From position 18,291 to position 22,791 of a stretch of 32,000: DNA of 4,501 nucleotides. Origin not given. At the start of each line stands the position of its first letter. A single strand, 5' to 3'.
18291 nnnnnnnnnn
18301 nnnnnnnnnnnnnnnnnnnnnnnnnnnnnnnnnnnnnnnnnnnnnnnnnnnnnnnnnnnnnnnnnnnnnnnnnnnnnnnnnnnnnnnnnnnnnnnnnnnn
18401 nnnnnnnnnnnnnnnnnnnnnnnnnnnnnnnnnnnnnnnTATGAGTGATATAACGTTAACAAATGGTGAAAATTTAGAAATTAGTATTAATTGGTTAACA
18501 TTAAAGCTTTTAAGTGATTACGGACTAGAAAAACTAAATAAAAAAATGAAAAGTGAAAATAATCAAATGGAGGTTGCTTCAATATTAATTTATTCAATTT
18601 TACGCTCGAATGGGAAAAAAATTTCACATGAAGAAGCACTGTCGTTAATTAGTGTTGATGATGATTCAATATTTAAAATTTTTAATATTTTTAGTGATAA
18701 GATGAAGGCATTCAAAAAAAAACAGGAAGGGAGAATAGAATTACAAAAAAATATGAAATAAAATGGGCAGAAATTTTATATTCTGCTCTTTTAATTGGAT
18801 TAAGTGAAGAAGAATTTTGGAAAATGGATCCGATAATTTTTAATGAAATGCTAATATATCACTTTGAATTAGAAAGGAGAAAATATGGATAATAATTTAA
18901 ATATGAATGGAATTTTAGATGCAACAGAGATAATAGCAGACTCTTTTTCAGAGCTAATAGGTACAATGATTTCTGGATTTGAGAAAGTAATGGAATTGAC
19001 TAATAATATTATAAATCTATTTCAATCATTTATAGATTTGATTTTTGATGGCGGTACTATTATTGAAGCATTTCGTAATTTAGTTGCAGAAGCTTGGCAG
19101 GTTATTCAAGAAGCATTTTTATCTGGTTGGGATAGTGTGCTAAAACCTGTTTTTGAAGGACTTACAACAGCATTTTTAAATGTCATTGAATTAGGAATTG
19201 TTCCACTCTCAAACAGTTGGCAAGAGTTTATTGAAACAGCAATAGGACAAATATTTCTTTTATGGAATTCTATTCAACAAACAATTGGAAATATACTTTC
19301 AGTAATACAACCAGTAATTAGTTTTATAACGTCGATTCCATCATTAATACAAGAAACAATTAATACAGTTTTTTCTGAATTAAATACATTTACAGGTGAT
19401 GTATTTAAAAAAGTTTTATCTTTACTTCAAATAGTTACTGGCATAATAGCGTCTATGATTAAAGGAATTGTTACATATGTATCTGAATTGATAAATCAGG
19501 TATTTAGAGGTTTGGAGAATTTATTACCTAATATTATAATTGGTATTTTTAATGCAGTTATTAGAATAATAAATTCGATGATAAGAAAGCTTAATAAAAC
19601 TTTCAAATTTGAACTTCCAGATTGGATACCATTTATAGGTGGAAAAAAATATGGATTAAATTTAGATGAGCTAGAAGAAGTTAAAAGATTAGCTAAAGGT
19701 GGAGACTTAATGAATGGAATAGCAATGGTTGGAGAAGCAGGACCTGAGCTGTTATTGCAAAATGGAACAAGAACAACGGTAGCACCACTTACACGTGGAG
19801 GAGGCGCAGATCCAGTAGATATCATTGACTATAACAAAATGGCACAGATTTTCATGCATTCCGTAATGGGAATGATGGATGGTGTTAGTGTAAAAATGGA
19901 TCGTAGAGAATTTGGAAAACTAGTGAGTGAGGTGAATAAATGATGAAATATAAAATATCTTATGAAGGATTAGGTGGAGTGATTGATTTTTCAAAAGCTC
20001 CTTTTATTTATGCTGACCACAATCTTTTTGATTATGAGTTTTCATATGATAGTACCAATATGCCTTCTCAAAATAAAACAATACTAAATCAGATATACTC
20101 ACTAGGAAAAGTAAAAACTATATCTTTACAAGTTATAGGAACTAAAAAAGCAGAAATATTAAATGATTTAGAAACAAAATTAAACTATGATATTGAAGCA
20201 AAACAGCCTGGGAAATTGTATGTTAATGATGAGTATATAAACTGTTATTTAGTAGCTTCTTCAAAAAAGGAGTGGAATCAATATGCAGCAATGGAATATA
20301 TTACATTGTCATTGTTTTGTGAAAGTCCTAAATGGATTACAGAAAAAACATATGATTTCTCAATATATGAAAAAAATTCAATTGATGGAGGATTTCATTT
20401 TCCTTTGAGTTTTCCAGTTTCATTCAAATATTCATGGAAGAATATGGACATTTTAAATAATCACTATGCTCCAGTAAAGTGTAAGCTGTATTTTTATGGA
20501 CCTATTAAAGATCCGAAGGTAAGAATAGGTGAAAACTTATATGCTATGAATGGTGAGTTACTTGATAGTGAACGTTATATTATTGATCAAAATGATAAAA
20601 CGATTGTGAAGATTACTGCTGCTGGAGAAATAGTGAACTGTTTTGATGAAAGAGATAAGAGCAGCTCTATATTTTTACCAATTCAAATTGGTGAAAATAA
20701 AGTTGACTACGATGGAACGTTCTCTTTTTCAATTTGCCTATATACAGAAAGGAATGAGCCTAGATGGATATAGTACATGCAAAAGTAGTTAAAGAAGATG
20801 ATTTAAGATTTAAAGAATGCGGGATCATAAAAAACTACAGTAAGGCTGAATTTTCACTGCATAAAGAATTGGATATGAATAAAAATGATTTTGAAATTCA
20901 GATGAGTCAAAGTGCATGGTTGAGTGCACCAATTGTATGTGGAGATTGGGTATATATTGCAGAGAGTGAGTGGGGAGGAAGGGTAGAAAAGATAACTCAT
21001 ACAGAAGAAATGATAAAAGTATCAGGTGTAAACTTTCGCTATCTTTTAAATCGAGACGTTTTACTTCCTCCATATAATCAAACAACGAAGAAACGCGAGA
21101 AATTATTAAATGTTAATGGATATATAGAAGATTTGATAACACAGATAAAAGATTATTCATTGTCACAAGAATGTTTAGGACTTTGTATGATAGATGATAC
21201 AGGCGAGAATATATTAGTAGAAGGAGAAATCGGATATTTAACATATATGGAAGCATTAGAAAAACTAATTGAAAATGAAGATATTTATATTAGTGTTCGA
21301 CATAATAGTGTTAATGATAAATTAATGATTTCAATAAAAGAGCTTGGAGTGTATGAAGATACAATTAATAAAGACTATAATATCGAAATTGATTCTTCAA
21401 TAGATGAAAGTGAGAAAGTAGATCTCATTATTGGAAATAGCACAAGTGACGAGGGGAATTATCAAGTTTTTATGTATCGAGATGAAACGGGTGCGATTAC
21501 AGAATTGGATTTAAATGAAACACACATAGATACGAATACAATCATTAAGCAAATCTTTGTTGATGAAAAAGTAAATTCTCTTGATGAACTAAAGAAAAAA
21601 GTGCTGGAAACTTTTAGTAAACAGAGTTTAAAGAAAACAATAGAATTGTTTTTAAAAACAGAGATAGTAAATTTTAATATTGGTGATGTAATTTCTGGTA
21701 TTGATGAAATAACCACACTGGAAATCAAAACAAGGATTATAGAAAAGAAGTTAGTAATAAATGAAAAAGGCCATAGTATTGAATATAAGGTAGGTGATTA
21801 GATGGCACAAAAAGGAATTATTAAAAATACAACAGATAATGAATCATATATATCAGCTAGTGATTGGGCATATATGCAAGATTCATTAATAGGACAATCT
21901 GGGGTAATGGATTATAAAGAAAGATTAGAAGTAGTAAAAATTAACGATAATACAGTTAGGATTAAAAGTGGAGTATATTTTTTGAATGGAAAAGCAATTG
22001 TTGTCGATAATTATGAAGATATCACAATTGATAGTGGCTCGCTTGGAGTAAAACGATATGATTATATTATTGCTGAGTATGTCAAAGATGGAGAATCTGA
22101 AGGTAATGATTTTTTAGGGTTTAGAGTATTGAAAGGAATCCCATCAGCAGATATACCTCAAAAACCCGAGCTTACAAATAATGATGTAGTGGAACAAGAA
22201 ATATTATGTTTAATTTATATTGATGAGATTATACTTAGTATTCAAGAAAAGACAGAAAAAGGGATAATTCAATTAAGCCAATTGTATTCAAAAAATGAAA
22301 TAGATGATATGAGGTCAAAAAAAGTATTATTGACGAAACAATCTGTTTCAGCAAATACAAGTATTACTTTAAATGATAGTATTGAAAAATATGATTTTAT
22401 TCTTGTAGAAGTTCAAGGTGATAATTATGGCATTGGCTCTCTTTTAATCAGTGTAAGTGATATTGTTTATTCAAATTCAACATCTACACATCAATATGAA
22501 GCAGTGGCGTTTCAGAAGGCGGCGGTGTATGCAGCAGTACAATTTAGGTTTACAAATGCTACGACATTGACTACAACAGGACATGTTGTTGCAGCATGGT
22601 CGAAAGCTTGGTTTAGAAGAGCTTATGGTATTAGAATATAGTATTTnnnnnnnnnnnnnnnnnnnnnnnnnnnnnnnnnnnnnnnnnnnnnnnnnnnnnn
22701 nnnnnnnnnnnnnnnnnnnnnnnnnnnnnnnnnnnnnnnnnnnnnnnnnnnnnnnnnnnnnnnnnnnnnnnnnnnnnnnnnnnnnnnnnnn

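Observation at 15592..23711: Self-contained 8.1-kb tail-only cluster: candidate F-type (non-contractile) tailocin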

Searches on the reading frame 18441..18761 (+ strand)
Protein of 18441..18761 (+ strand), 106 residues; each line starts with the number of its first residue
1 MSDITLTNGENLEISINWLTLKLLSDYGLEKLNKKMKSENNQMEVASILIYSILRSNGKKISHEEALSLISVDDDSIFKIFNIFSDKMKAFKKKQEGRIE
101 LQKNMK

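Call 4: search_protein_families(library=pfam, proteins=[window:18441-18761:+], max_evalue=0.1)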
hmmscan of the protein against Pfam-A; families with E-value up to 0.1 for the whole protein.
window:18441-18761:+ (106 aa): 0 families

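Call 5: search_protein_families(library=phrogs, proteins=[window:18441-18761:+], max_evalue=0.01)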
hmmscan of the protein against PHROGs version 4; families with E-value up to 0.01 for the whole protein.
window:18441-18761:+ (106 aa): 1 family
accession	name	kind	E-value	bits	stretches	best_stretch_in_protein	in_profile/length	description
phrog_4888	-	tail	0.0066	17.5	1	33-93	57-112/128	tail assembly chaperone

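Call 33: search_protein_families(library=ncbifam, proteins=[window:18441-18761:+], max_evalue=0.01)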
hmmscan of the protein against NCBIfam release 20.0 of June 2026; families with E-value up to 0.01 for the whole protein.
window:18441-18761:+ (106 aa): 0 families

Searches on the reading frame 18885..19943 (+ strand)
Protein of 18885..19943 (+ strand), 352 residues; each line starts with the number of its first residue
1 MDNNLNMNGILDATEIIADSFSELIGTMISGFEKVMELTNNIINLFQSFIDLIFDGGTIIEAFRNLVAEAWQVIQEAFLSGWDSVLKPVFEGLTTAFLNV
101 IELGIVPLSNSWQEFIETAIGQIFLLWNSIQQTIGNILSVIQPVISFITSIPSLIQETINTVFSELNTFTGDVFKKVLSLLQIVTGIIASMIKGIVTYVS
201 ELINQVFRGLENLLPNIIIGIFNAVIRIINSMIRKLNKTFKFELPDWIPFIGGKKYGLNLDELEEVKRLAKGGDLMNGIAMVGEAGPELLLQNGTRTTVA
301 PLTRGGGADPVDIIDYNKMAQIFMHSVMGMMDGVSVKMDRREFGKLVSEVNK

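Call 4: search_protein_families(library=pfam, proteins=[window:18885-19943:+], max_evalue=0.1)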
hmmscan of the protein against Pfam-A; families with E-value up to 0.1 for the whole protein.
window:18885-19943:+ (352 aa): 2 families
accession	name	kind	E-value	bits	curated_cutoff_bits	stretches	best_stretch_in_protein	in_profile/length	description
PF23854.1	DUF7217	-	0.071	13.2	29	0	158-247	116-215/238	Domain of unknown function (DUF7217)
PF04513.17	Baculo_PEP_C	-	0.076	13.5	38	1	101-188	50-138/140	Baculovirus polyhedron envelope protein, PEP, C terminus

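Call 5: search_protein_families(library=phrogs, proteins=[window:18885-19943:+], max_evalue=0.01)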
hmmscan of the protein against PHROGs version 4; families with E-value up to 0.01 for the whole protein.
window:18885-19943:+ (352 aa): 26 families (the best 25 are shown)
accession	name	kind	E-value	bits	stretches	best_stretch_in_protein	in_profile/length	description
phrog_991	-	tail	9.6e-15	54.2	1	14-309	579-887/1966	tail length tape measure protein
phrog_1535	-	tail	1.2e-14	54.5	2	158-289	957-1081/1152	tail length tape measure protein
phrog_30543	-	tail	1.3e-13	50.8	1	118-339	760-985/1167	tail length tape measure protein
phrog_1272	-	tail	3.1e-12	46.1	1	16-260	872-1102/1606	tail length tape measure protein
phrog_58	-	tail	4e-12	46.3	1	15-232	579-914/1544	tail length tape measure protein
phrog_4200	-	tail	7.7e-11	42.2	1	21-240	290-518/732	tail length tape measure protein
phrog_5493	-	tail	2.4e-10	40.4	1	8-288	655-874/1102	tail length tape measure protein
phrog_971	-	lysis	6.1e-10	39.4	1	16-240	561-749/1338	endolysin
phrog_8462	-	tail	3e-08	33.8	1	60-243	328-465/672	tail length tape measure protein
phrog_3981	-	tail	2.9e-07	31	1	19-302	279-526/584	tail length tape measure protein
phrog_5448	-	tail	7.2e-07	27.4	1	20-226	1540-1748/3103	tail length tape measure protein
phrog_17020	-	unknown function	1.6e-06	28.6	1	57-223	69-230/353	-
phrog_8927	-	tail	2.3e-06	26.9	1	26-188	726-828/1619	tail length tape measure protein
phrog_167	-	tail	3.6e-06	26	2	142-292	902-1052/1555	tail length tape measure protein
phrog_305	-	tail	4.1e-06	26.7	1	20-231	394-634/1001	tail length tape measure protein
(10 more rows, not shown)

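Call 33: search_protein_families(library=ncbifam, proteins=[window:18885-19943:+], max_evalue=0.01)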
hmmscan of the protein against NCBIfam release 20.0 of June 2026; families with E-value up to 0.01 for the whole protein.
window:18885-19943:+ (352 aa): 0 families

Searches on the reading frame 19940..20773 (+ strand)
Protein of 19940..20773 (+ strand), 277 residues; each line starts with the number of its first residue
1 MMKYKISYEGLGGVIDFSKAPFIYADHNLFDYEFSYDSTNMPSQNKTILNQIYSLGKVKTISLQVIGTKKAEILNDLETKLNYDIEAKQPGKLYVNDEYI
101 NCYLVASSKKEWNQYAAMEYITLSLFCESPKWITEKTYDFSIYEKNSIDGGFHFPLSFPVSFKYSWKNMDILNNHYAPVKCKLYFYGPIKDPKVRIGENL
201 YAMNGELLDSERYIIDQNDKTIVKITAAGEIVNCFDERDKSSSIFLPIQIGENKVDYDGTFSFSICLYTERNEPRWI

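Call 4: search_protein_families(library=pfam, proteins=[window:19940-20773:+], max_evalue=0.1)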
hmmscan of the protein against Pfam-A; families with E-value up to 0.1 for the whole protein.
window:19940-20773:+ (277 aa): 1 family
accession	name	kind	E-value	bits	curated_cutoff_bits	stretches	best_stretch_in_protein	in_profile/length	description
PF13123.11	DUF3978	-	0.0019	18.4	25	1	175-231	72-130/144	Protein of unknown function (DUF3978)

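Call 5: search_protein_families(library=phrogs, proteins=[window:19940-20773:+], max_evalue=0.01)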
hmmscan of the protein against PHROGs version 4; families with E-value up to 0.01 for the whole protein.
window:19940-20773:+ (277 aa): 1 family
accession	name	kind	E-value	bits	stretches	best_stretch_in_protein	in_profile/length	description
phrog_33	-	tail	5.6e-10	39.9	1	1-276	33-277/651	distal tail protein Dit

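Call 33: search_protein_families(library=ncbifam, proteins=[window:19940-20773:+], max_evalue=0.01)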
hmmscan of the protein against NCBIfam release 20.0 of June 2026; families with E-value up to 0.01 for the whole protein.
window:19940-20773:+ (277 aa): 0 families

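Call 41: search_solved_structures(query=window:19940-20773:+, max_evalue=1)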
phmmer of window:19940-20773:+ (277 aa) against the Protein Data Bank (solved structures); distinct sequences matched with E-value up to 1: 0.

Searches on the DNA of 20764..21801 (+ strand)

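Call 89: search_rna_families(sources=[L007, L011, L017], threshold=gathering, show_alignments=2)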
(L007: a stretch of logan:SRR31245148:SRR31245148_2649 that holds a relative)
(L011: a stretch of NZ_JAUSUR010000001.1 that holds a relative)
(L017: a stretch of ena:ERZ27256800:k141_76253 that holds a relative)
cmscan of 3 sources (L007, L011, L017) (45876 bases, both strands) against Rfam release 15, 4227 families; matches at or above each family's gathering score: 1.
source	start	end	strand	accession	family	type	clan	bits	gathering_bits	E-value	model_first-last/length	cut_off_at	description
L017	6281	6344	+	RF03003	GP20-b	Cis-reg;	-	39.6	36.2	2.5e-05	1-62/62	no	GP20-b RNA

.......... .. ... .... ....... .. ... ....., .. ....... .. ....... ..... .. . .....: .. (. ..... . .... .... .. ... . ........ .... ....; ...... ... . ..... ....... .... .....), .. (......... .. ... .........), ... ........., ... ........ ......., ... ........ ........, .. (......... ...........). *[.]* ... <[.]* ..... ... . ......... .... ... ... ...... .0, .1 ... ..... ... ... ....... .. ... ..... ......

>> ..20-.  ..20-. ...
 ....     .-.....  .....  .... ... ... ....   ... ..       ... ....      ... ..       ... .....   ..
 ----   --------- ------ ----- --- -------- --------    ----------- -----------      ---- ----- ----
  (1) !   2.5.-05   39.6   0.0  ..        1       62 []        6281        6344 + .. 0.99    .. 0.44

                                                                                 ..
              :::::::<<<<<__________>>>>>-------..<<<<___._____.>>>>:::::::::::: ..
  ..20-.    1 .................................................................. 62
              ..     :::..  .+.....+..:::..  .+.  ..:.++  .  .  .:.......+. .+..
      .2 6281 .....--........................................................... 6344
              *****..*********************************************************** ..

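Call 91: search_rna_families(source=L007, start=800, end=1050, threshold=evalue, max_evalue=1, show_alignments=1)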
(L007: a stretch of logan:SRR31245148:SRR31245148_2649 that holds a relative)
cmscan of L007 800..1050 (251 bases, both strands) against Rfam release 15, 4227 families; matches with E-value up to 1: 1.
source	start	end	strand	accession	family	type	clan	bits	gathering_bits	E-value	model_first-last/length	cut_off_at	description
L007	920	982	+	RF03003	GP20-b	Cis-reg;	-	33.4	36.2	7.4e-06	1-62/62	no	GP20-b RNA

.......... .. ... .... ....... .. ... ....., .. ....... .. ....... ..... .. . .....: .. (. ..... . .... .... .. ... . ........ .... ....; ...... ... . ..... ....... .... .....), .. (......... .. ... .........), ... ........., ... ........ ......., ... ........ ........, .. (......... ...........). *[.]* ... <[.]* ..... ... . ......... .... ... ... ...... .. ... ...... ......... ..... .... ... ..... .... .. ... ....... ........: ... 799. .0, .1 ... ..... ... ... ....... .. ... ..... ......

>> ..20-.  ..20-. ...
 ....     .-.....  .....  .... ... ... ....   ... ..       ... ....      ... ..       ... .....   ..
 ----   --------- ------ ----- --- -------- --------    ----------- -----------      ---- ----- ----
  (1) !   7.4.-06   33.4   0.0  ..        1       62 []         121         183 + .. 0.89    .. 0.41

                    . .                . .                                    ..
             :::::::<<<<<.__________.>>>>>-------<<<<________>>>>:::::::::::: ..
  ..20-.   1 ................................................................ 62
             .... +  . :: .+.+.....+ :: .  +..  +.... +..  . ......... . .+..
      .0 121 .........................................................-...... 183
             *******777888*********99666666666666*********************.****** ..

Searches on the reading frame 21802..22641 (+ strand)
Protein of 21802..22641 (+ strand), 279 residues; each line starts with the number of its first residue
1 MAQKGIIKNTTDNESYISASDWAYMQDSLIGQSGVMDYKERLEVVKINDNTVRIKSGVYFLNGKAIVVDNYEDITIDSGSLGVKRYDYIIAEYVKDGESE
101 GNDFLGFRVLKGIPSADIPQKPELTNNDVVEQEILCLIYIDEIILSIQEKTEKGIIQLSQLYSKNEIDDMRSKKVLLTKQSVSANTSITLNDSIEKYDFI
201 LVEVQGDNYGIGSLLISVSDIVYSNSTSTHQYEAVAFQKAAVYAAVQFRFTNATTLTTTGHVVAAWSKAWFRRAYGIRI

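Call 6: search_protein_families(library=pfam, proteins=[window:21802-22641:+], max_evalue=0.01)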
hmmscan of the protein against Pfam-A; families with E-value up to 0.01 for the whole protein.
window:21802-22641:+ (279 aa): 0 families

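Call 7: search_protein_families(library=phrogs, proteins=[window:21802-22641:+], max_evalue=0.01)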
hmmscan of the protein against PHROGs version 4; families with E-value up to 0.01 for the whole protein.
window:21802-22641:+ (279 aa): 7 families
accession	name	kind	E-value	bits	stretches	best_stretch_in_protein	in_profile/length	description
phrog_13141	-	unknown function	4.2e-24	86.3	1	13-257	11-251/297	-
phrog_9994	-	unknown function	2.3e-20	74.2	1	6-200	3-193/294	-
phrog_25635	-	unknown function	3.1e-14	53.9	1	17-245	13-231/319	-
phrog_9534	-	head and packaging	0.00052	20.8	1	9-141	8-133/303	head protein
phrog_12269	-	unknown function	0.00076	19.7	1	154-268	335-448/495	-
phrog_13571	-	head and packaging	0.0015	18.9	1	30-134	24-128/356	virion structural protein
phrog_1220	-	head and packaging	0.0019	18.6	1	18-140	23-136/574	head protein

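Call 33: search_protein_families(library=ncbifam, proteins=[window:21802-22641:+], max_evalue=0.01)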
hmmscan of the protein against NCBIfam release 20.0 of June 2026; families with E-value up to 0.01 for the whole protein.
window:21802-22641:+ (279 aa): 1 family
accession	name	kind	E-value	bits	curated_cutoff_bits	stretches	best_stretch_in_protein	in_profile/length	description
TIGR00451.1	unchar_dom_2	domain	0.0027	17.9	27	1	129-226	2-95/107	uncharacterized domain 2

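Call 38: search_solved_structures(query=window:21802-22641:+, max_evalue=1)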
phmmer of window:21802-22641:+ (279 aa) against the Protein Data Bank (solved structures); distinct sequences matched with E-value up to 1: 0.

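Call 50: predict_structure(protein=window:21802-22641:+)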
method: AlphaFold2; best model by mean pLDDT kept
length: 279 residues; sequences in the alignment: 1
mean_pLDDT: 34.9   pTM: 0.29
mean pLDDT of the five models: 34.9, 30.9, 30.9, 28.8, 27.3
residues with pLDDT >= 90: 0; 70-90: 0; 50-70: 17; < 50: 262
segments of 3 or more residues with pLDDT < 50: 1-53, 55-175, 179-189, 203-213, 217-279
pLDDT, mean of each block of 10 residues (from residue 1): 27 31 28 28 43 44 37 40 29 33 33 28 28 32 35 34 36 46 43 52 44 46 38 30 29 28 28 24
secondary structure, 60 per line:
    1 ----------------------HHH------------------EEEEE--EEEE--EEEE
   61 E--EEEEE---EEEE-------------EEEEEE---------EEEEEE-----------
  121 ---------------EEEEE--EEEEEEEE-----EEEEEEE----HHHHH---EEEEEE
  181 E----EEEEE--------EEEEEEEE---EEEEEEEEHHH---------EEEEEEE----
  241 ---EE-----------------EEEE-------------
elements in order: E44-48 E51-54 E57-61 E64-68 E72-75 E89-94 E104-109 E136-140 E143-150 E156-162 H167-171 E175-181 E186-190 E199-206 E210-217 E230-236 E263-266

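Call 65: search_dna_similar(query=window:21802-22641:+, collection=phages, mode=protein, max_rows=12)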
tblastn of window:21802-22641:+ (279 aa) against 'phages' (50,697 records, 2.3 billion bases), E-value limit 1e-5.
No match.

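Call 73: search_protein_families(library=padloc, proteins=[window:21802-22641:+], max_evalue=0.001)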
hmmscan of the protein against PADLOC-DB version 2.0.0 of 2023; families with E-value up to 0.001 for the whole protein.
window:21802-22641:+ (279 aa): 0 families

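Call 116: search_protein_representatives(protein=window:21802-22641:+)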
Query: 279 residues. Proteins with E-value up to 0.001 (for the whole library): 1431; up to 1e-10: 92; up to 1e-30: 7. The best 150 are listed.
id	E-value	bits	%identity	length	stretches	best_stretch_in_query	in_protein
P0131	2.8e-176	600.3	100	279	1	1-279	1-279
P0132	4.3e-80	285.2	83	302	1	1-161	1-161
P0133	2.2e-53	197.6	62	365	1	4-152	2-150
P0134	8.8e-45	169.5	52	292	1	4-155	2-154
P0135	8.3e-42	159.7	40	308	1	4-255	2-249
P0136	8.4e-38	146.6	40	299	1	1-203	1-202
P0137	1.8e-31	125.9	44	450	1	3-164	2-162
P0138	4.3e-30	121.3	42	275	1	1-162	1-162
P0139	7.6e-29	117.3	46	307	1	1-137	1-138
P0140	3.6e-27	111.8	42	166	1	1-153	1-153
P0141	5.0e-25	104.8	41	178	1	1-155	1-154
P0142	6.9e-25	104.3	46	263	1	3-151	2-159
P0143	3.6e-23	98.7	42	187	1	1-140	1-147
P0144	5.5e-23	98.1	44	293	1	3-133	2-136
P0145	2.7e-22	95.8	43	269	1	1-161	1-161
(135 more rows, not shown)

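Call 117: find_encoding_contigs(protein=P0132, flank=10000, max_places=3)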
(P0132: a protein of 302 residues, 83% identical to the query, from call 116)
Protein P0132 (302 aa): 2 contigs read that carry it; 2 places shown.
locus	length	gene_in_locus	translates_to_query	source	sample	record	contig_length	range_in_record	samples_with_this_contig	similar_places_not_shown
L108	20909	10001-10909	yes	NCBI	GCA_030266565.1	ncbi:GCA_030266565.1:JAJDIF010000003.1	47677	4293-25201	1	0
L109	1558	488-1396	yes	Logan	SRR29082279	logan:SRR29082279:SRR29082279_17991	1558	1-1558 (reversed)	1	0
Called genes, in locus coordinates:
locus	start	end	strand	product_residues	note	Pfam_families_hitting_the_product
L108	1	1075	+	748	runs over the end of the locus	PF01183:Glyco_hydro_25, PF07538:ChW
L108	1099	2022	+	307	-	PF01531:Glyco_transf_11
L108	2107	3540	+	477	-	PF00884:Sulfatase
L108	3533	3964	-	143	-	PF06114:Peptidase_M78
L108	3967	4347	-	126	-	PF13443:HTH_26, PF01381:HTH_3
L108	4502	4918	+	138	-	-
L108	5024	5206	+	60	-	-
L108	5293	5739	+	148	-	PF06810:Phage_scaffold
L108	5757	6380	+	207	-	-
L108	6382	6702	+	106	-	-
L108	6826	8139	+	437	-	-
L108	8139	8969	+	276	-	-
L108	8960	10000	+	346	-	-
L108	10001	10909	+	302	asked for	-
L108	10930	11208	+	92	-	PF04531:Phage_holin_1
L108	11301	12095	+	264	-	-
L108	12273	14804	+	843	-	PF05257:CHAP (weak), PF08481:GBS_Bsp-like (faint), PF07538:ChW (weak)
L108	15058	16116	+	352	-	PF00155:Aminotran_1_2 (weak), PF00266:Aminotran_5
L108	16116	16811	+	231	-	PF00483:NTP_transferase (weak), PF12804:NTP_transf_3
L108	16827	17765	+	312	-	PF03009:GDPD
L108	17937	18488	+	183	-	PF05198:IF3_N, PF00707:IF3_C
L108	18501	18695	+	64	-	PF01632:Ribosomal_L35p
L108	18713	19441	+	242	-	PF00453:Ribosomal_L20, PF07382:HC2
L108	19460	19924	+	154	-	PF22381:Staph_reg_Sar_Rot, PF01047:MarR, PF12802:MarR_2, PF13463:HTH_27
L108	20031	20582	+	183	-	PF02632:BioY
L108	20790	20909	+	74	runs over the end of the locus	PF00550:PP-binding, PF14573:PP-binding_2 (weak)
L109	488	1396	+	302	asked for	-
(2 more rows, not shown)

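Call 121: search_protein_families(library=pfam, proteins=[L108:10001-10909:+, L108:12273-14804:+, L108:1099-2022:+, L108:10930-11208:+], max_evalue=0.01)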
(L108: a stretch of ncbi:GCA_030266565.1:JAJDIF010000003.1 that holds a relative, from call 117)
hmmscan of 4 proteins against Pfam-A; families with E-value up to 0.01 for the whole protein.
L108:10001-10909:+ (302 aa): 0 families

L108:12273-14804:+ (843 aa): 4 families
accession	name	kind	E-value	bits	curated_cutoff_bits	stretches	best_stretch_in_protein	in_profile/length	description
PF07538.16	ChW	-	1e-20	73.7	22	3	798-827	4-33/35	Clostridial hydrophobic W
PF05257.22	CHAP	-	2.7e-06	28.2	26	1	150-237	4-74/81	CHAP domain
PF08481.16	GBS_Bsp-like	-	2.9e-05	24.4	31.6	1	294-366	8-82/92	GBS Bsp-like repeat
PF14882.11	INT_rpt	-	0.0017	19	26.5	0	550-575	17-42/55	Integrase repeat unit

L108:1099-2022:+ (307 aa): 1 family
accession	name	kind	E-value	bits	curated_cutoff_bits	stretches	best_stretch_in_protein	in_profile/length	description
PF01531.22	Glyco_transf_11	-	1.3e-45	156.4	23.9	1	1-304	1-297/298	Glycosyl transferase family 11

L108:10930-11208:+ (92 aa): 1 family
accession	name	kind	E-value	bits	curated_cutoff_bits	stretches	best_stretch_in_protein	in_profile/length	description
PF04531.18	Phage_holin_1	-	2.4e-19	70.1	22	1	1-87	1-82/82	Bacteriophage holin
